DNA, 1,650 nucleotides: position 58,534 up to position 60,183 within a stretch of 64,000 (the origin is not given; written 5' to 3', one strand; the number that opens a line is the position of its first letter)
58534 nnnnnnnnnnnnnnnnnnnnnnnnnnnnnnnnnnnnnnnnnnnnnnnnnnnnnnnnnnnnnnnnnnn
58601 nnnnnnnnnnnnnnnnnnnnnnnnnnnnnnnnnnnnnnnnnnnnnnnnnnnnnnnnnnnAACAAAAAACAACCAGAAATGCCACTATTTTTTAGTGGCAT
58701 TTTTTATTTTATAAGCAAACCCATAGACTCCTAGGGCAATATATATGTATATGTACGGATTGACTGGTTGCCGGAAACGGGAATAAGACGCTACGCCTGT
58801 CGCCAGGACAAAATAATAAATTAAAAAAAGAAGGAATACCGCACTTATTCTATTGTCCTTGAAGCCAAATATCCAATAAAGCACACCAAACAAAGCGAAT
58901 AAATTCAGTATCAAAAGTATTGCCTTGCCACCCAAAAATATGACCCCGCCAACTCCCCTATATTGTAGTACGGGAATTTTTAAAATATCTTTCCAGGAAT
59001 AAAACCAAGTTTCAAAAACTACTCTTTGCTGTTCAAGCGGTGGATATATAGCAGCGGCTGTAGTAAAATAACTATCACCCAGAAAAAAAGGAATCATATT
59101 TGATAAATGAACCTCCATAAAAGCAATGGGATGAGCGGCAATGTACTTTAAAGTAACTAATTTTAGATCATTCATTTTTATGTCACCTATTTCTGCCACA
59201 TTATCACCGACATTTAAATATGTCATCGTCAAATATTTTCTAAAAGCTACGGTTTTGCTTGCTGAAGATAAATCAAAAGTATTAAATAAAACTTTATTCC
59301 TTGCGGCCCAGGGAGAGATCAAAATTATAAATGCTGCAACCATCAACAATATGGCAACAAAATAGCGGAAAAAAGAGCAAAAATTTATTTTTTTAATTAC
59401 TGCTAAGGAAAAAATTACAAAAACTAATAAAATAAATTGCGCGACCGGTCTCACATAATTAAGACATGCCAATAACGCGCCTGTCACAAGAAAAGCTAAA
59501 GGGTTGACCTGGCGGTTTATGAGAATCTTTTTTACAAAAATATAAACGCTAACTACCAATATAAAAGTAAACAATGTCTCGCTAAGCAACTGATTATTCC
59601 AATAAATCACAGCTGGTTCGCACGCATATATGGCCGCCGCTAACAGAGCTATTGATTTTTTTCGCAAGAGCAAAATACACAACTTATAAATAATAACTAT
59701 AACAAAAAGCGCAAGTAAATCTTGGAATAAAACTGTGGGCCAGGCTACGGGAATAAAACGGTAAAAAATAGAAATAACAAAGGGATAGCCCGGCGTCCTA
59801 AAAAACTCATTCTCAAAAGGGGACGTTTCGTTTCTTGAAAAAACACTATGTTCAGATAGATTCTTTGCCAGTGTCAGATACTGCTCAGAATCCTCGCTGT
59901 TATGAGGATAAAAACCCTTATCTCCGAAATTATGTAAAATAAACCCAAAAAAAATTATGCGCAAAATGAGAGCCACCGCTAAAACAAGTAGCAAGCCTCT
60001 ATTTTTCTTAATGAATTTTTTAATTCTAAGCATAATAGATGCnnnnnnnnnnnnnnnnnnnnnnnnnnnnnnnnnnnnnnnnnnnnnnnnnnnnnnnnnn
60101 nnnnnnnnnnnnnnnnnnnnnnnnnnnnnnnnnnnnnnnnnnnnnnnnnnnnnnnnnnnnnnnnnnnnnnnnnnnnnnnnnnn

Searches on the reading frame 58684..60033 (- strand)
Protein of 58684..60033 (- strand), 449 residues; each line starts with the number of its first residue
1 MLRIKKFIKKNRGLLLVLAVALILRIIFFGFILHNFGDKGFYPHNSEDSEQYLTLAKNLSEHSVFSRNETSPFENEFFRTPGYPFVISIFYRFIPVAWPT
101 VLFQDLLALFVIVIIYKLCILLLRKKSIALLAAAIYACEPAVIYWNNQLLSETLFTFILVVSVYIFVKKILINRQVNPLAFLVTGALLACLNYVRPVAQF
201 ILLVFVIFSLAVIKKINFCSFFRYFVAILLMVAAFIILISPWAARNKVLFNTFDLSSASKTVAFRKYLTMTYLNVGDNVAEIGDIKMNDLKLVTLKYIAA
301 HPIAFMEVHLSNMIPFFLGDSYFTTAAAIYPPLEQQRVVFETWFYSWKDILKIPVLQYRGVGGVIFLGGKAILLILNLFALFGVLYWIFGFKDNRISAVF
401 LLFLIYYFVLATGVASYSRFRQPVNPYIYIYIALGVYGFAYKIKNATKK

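Call 9: find_encoding_contigs(protein=window:58684-60033:-, flank=10000, max_places=1)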
Protein window:58684-60033:- (449 aa): 13 contigs read that carry it; 1 place shown.
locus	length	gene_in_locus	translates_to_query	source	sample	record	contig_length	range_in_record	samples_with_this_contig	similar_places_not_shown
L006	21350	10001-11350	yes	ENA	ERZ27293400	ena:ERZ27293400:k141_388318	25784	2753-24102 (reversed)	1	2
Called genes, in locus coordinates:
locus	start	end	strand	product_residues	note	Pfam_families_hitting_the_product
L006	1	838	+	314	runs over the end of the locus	PF01073:3Beta_HSD, PF01370:Epimerase, PF02719:Polysacc_synt_2 (faint), PF04321:RmlD_sub_bind, PF16363:GDP_Man_Dehyd, PF07993:NAD_binding_4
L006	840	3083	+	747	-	PF13439:Glyco_transf_4, PF13579:Glyco_trans_4_4, PF20706:GT4-conflict (weak), PF00534:Glycos_transf_1, PF13692:Glyco_trans_1_4, PF13439:Glyco_transf_4, PF00534:Glycos_transf_1, PF13692:Glyco_trans_1_4, +3 more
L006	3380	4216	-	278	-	PF00535:Glycos_transf_2, PF10111:Glyco_tranf_2_2, PF13641:Glyco_tranf_2_3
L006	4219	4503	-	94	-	PF22277:EncFtn-like (weak), PF02915:Rubrerythrin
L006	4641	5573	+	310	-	PF01073:3Beta_HSD, PF01370:Epimerase, PF02719:Polysacc_synt_2, PF04321:RmlD_sub_bind, PF16363:GDP_Man_Dehyd, PF07993:NAD_binding_4 (weak)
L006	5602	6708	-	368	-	PF03102:NeuB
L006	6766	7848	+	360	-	PF13579:Glyco_trans_4_4 (weak), PF20706:GT4-conflict, PF00534:Glycos_transf_1, PF13692:Glyco_trans_1_4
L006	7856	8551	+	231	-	PF00535:Glycos_transf_2, PF10111:Glyco_tranf_2_2, PF13641:Glyco_tranf_2_3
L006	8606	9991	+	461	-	PF02310:B12-binding, PF04055:Radical_SAM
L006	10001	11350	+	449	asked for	-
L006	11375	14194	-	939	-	PF08757:CotH, PF12708:Pect-lyase_RHGA_epim (faint), PF05048:NosD, PF13229:Beta_helix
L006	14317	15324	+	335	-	PF01408:GFO_IDH_MocA, PF02894:GFO_IDH_MocA_C, PF22725:GFO_IDH_MocA_C3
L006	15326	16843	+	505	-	PF13480:Acetyltransf_6 (weak), PF01041:DegT_DnrJ_EryC1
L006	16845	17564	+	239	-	PF05401:NodS, PF13489:Methyltransf_23, PF08241:Methyltransf_11 (weak), PF08242:Methyltransf_12, PF13847:Methyltransf_31 (weak)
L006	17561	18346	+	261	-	PF00535:Glycos_transf_2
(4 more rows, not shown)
